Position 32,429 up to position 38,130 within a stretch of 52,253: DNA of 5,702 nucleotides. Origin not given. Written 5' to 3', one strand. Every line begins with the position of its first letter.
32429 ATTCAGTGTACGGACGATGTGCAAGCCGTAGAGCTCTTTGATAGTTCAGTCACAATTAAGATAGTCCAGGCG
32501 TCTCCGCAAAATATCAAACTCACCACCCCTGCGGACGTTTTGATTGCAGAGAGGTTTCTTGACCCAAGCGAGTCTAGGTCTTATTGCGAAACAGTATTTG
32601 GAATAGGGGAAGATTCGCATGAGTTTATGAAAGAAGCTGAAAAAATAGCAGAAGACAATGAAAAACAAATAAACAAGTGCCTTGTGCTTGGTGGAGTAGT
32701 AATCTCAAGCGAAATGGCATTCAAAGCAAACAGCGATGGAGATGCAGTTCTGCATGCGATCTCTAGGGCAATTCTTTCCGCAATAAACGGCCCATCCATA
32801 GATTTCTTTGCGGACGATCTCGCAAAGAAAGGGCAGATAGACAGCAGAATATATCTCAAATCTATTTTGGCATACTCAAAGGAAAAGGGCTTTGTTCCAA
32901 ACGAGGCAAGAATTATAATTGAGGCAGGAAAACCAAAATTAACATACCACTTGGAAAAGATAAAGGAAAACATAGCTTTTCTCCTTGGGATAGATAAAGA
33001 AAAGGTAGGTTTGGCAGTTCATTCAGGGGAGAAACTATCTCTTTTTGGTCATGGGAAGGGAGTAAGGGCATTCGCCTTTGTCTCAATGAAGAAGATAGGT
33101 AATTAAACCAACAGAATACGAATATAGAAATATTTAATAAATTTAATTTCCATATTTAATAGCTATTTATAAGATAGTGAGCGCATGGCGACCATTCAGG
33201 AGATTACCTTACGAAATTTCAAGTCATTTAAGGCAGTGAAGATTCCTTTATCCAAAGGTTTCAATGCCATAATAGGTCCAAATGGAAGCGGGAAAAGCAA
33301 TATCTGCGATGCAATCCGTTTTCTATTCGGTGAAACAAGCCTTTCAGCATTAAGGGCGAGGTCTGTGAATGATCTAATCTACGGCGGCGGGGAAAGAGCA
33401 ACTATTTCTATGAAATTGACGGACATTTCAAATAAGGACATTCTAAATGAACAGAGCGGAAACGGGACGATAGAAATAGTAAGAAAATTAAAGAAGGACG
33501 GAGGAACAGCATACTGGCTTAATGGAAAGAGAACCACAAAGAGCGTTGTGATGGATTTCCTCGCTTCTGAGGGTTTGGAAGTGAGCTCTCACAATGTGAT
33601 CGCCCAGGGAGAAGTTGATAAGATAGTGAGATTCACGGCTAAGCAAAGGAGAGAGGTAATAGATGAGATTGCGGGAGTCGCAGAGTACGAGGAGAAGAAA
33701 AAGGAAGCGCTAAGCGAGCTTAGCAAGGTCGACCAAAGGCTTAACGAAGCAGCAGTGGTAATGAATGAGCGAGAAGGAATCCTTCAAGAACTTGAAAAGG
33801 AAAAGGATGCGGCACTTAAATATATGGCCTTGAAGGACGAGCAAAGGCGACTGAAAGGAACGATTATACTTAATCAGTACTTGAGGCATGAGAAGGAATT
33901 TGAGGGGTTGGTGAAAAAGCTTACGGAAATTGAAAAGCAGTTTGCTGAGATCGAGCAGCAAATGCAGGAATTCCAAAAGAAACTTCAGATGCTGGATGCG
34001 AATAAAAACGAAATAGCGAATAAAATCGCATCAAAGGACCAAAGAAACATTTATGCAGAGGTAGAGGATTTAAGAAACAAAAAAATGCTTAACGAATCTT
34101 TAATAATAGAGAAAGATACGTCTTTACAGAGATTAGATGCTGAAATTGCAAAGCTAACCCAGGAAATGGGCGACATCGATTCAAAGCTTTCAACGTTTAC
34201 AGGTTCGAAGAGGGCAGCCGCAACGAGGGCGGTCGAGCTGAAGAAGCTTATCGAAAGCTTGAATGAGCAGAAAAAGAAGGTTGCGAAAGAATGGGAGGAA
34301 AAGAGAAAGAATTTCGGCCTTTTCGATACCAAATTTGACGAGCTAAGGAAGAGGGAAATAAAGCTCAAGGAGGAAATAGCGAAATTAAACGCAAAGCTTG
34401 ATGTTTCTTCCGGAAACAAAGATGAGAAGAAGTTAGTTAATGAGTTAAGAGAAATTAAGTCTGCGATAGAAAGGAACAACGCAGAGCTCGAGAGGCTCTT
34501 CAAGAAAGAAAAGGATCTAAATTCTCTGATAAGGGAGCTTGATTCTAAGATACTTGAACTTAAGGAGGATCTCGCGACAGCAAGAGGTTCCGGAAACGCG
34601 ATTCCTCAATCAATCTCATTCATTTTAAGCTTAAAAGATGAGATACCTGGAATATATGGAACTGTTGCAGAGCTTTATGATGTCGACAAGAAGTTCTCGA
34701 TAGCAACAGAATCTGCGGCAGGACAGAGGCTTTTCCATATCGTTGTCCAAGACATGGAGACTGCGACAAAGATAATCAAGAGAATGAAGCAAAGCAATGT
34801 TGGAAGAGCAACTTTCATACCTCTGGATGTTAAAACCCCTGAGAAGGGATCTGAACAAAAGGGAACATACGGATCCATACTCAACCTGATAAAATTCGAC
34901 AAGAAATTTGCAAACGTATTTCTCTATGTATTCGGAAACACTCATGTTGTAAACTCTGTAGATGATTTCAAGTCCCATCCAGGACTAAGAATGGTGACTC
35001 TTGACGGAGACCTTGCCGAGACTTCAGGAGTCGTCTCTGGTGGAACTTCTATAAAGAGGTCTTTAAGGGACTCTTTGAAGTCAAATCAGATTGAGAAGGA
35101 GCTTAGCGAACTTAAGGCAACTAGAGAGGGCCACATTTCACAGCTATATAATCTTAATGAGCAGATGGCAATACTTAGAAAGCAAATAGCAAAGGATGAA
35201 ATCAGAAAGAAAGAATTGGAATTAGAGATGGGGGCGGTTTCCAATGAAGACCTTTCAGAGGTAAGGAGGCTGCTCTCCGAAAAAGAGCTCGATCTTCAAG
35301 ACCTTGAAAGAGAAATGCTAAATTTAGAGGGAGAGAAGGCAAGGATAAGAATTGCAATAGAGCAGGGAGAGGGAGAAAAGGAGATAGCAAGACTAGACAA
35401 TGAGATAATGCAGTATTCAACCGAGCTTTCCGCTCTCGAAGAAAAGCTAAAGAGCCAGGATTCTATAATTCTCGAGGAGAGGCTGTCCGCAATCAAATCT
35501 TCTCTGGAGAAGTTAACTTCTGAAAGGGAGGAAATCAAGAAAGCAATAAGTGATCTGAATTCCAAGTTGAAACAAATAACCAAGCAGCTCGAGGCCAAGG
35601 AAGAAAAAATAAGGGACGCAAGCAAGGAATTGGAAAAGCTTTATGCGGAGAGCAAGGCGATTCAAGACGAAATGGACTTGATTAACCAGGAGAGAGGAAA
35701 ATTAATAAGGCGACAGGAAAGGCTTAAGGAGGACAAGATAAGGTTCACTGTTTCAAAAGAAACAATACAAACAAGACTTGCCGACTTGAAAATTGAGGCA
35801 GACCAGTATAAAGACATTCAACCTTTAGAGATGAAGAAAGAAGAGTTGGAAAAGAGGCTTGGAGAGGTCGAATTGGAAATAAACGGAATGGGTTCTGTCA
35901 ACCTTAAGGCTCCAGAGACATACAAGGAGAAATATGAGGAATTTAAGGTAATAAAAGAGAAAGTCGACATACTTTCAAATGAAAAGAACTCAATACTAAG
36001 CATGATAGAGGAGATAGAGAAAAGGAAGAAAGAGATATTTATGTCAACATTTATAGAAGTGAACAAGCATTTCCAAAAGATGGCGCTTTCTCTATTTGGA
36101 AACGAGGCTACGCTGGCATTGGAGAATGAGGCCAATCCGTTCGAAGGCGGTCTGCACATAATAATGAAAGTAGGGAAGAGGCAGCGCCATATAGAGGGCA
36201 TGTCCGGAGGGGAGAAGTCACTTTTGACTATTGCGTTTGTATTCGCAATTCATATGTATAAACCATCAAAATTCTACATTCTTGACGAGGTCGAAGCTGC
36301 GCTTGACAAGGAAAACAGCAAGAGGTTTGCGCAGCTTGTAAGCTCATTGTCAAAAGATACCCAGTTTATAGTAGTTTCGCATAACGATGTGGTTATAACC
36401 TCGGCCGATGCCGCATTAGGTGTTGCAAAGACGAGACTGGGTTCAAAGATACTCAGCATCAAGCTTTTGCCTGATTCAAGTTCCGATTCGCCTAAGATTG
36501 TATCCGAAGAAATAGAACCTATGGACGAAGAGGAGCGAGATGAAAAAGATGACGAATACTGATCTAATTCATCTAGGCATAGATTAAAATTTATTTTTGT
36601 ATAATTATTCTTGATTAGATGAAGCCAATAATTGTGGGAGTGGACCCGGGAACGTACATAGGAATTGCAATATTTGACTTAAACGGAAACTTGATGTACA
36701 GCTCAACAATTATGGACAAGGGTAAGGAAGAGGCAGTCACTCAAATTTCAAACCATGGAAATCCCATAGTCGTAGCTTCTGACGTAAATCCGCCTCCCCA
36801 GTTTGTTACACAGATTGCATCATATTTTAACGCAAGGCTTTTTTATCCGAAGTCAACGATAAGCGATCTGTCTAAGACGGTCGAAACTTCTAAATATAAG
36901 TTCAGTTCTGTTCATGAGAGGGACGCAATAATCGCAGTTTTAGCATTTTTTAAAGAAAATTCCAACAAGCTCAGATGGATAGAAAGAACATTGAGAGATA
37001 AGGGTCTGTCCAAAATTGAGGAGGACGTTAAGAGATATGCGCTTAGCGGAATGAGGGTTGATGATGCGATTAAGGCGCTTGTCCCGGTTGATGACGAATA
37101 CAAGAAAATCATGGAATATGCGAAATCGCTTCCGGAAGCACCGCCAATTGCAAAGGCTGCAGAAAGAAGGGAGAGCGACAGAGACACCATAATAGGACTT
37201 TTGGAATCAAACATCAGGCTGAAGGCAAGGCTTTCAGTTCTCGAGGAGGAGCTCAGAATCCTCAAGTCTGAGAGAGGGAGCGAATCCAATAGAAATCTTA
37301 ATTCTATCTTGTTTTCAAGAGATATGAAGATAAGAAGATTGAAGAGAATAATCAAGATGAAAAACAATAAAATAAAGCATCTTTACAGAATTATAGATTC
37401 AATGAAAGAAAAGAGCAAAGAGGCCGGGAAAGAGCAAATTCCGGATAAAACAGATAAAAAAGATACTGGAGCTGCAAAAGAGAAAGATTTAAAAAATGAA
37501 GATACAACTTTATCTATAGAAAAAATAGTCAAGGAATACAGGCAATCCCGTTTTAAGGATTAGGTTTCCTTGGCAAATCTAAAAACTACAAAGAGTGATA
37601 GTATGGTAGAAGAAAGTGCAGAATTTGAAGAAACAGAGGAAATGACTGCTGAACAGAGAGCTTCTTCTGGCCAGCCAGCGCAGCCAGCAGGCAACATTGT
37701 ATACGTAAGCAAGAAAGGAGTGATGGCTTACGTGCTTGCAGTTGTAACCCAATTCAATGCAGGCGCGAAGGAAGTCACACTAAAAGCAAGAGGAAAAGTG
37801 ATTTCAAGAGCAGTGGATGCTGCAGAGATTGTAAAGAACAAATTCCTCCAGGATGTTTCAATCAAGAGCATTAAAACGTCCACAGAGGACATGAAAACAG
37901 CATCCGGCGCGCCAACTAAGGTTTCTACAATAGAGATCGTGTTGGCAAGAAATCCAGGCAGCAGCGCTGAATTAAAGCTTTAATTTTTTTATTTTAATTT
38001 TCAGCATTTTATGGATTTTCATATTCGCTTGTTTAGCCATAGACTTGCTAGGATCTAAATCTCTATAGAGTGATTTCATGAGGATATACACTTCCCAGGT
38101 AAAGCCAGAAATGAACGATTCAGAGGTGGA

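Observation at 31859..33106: Divergent IspD-IspF fusion in an archaeal contig that also encodes mevalonate-type IDI-2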

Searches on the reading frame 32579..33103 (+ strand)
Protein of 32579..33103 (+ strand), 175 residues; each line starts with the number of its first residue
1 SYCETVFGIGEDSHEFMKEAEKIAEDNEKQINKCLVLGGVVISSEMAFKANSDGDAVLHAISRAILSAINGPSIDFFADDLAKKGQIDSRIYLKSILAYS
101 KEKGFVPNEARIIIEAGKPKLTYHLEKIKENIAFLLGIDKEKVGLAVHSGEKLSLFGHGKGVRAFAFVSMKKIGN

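Call 33: search_solved_structures(query=window:32579-33103:+, max_evalue=0.001, show_alignments=5)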
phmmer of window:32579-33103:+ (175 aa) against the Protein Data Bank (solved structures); distinct sequences matched with E-value up to 0.001: 30.
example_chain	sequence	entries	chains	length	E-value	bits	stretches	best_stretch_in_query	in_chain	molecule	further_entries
8xhu_A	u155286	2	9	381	5.1e-21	78.7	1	32-171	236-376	Bifunctional enzyme IspD/IspF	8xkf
4c8e_A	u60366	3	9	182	6.3e-17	65.4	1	33-172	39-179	2-C-METHYL-D-ERYTHRITOL 2,4-CYCLODIPHOSPHATE SYNTHASE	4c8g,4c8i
1t0a_A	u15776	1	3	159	3.9e-16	62.8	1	34-170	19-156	2C-methyl-D-erythritol 2,4-cyclodiphosphate synthase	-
2pmp_A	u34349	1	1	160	6.9e-16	62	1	35-170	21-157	2-C-methyl-D-erythritol 2,4-cyclodiphosphate synthase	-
6nmo_A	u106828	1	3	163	4.5e-14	56.1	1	33-167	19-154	2-C-methyl-D-erythritol 2,4-cyclodiphosphate synthase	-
5l12_A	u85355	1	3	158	4.7e-14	56.1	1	33-166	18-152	2-C-methyl-D-erythritol 2,4-cyclodiphosphate synthase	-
3ike_A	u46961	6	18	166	4.7e-14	56.1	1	33-167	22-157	2-C-methyl-D-erythritol 2,4-cyclodiphosphate synthase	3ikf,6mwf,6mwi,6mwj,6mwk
5l03_A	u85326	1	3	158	4.8e-14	56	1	33-166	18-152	2-C-methyl-D-erythritol 2,4-cyclodiphosphate synthase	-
3f0d_A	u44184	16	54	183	6.4e-14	55.6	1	33-167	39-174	2-C-methyl-D-erythritol 2,4-cyclodiphosphate synthase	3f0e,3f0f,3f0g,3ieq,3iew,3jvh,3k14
1jn1_A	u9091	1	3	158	9e-14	55.1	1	33-166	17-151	2C-METHYL-D-ERYTHRITOL 2,4-CYCLODIPHOSPHATE SYNTHASE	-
1vh8_A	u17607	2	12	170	9.3e-14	55.1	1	33-166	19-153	2-C-methyl-D-erythritol 2,4-cyclodiphosphate synthase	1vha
5b8f_A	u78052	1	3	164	1.7e-13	54.2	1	35-167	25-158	2-C-methyl-D-erythritol 2,4-cyclodiphosphate synthase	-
3re3_A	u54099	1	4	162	9.4e-13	51.8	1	33-164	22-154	2-C-methyl-D-erythritol 2,4-cyclodiphosphate synthase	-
3ghz_A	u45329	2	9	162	1.1e-12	51.6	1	35-170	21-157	2-C-methyl-D-erythritol 2,4-cyclodiphosphate synthase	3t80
5iwx_A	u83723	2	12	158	1.8e-12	50.9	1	33-172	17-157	2-C-methyl-D-erythritol 2,4-cyclodiphosphate synthase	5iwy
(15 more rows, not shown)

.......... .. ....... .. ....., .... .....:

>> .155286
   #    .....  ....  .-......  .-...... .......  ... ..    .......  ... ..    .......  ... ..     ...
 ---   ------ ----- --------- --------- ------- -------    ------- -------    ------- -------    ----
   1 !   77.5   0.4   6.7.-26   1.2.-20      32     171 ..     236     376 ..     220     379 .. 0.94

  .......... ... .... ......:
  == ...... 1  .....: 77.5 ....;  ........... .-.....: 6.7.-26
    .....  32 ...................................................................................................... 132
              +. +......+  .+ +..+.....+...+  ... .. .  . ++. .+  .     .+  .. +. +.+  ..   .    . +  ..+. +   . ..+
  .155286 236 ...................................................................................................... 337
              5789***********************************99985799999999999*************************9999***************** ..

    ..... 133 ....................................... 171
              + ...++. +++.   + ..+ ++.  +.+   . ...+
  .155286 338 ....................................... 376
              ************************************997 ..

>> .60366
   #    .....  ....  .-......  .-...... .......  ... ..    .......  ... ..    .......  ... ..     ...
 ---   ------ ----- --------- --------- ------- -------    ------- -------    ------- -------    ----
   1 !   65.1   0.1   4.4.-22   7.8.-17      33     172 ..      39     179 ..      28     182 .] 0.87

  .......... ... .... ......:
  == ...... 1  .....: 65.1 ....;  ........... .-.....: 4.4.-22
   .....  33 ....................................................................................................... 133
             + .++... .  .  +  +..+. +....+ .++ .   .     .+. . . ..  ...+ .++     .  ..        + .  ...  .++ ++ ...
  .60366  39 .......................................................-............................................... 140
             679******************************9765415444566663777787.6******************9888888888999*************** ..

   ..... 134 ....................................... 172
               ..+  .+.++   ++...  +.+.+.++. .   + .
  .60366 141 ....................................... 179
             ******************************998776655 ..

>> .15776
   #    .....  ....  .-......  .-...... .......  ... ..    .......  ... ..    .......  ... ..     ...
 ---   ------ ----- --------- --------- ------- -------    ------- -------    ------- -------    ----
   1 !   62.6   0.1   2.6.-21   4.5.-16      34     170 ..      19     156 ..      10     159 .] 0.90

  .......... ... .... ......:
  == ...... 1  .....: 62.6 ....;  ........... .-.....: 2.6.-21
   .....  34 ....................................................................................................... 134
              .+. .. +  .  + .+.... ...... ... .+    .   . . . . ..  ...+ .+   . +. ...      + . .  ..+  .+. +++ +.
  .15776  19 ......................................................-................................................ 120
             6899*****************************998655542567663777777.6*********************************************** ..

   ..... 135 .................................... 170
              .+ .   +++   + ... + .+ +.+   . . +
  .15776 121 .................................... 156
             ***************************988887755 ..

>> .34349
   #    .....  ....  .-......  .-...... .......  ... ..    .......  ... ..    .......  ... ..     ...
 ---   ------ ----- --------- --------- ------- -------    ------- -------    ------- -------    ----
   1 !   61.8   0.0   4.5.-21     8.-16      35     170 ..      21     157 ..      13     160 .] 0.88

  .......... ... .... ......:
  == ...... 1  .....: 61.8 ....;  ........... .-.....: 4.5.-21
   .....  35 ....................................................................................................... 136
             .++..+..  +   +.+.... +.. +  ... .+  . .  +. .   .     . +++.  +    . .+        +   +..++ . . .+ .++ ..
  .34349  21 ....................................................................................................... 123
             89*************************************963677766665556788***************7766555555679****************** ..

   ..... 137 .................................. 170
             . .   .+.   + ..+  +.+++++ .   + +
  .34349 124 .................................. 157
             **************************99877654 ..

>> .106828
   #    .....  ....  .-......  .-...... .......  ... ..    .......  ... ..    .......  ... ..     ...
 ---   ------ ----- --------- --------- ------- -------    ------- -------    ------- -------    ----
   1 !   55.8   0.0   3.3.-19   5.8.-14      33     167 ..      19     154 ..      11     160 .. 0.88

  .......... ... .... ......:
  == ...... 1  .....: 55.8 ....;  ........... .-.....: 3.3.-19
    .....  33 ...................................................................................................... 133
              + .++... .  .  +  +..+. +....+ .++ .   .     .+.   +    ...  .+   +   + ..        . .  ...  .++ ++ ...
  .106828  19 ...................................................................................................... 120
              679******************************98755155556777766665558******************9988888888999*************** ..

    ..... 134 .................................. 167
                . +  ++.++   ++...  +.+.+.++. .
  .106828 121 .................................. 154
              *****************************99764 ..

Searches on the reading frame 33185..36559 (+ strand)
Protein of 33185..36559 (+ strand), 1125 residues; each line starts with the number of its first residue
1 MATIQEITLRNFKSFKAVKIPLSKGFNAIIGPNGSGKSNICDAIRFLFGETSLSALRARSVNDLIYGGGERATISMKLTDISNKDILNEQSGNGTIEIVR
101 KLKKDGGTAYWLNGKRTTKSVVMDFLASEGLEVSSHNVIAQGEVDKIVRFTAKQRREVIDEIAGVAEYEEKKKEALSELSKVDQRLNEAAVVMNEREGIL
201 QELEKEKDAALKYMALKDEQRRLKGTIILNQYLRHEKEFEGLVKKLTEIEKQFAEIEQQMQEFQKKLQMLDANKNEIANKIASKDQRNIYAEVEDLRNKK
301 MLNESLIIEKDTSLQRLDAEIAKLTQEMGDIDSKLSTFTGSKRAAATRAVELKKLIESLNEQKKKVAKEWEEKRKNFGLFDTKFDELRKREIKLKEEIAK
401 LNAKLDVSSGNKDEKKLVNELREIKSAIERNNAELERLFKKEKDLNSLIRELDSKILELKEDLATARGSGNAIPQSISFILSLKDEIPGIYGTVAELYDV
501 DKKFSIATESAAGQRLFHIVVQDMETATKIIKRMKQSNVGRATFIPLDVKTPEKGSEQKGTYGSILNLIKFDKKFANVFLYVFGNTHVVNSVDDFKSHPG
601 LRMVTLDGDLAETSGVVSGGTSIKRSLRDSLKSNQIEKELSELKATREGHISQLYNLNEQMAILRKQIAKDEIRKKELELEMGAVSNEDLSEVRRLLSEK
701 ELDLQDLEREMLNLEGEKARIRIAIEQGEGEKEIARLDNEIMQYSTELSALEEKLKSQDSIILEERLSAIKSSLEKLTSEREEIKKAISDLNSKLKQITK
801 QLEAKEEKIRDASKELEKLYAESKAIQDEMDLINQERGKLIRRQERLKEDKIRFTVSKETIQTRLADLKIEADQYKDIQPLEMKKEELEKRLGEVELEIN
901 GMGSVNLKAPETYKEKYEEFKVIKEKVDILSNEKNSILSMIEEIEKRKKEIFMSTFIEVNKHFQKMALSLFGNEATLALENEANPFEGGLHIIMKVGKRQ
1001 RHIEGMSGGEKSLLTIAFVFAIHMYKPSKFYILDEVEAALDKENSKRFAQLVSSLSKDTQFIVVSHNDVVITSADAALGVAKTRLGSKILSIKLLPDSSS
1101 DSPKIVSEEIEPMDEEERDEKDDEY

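Call 20: search_protein_families(library=pfam, proteins=[window:33185-36559:+], max_evalue=0.001)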
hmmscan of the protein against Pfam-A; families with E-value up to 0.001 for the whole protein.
window:33185-36559:+ (1125 aa): 7 families
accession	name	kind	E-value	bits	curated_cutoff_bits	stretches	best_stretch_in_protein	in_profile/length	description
PF02463.25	SMC_N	-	6.8e-49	166.7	40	1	4-1084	2-215/220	RecF/RecN/SMC N terminal domain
PF06470.18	SMC_hinge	-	9.9e-28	97.3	22.5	1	488-593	2-110/116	SMC proteins Flexible Hinge Domain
PF13175.12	AAA_15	-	6.4e-14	52.8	32.1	1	4-329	3-261/374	AAA ATPase domain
PF13304.12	AAA_21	-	7.8e-14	52.9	27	2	26-67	1-38/304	AAA domain, putative AbiEii toxin, Type IV TA system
PF13476.12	AAA_23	-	1.2e-11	46.1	27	1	7-268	2-201/201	AAA domain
PF13555.12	AAA_29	-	1.3e-06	28.5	27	1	5-48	2-46/61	P-loop containing region of AAA domain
PF20492.3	ERM_helical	-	0.00038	20.9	40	1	781-876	1-96/120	Ezrin/radixin/moesin, alpha-helical domain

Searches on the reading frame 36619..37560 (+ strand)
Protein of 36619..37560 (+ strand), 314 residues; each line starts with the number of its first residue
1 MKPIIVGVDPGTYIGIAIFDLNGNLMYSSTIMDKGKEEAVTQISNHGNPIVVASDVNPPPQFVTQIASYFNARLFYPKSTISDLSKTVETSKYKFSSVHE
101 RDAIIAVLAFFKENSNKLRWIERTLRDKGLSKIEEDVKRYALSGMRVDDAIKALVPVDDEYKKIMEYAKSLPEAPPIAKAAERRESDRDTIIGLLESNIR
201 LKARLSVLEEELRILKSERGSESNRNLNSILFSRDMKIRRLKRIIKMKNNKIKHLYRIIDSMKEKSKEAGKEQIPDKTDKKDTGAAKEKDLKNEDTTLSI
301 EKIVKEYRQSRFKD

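Call 18: search_protein_families(library=pfam, proteins=[window:36619-37560:+], max_evalue=0.001)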
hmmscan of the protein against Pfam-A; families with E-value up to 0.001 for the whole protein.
window:36619-37560:+ (314 aa): 1 family
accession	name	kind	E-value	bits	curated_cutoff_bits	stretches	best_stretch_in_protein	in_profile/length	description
PF04312.18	DUF460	-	9.5e-30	103.5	28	1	2-106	30-134/135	Protein of unknown function (DUF460)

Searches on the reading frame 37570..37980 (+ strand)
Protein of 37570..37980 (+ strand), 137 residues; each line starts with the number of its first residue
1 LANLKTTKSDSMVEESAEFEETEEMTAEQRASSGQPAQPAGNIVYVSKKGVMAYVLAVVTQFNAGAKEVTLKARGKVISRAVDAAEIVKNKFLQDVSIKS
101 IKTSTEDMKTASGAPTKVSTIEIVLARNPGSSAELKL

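Call 18: search_protein_families(library=pfam, proteins=[window:37570-37980:+], max_evalue=0.001)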
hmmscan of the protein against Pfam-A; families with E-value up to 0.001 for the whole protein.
window:37570-37980:+ (137 aa): 1 family
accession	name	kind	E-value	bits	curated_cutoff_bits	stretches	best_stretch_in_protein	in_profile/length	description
PF01918.27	Alba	-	2.9e-19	69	25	1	42-105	1-66/66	Alba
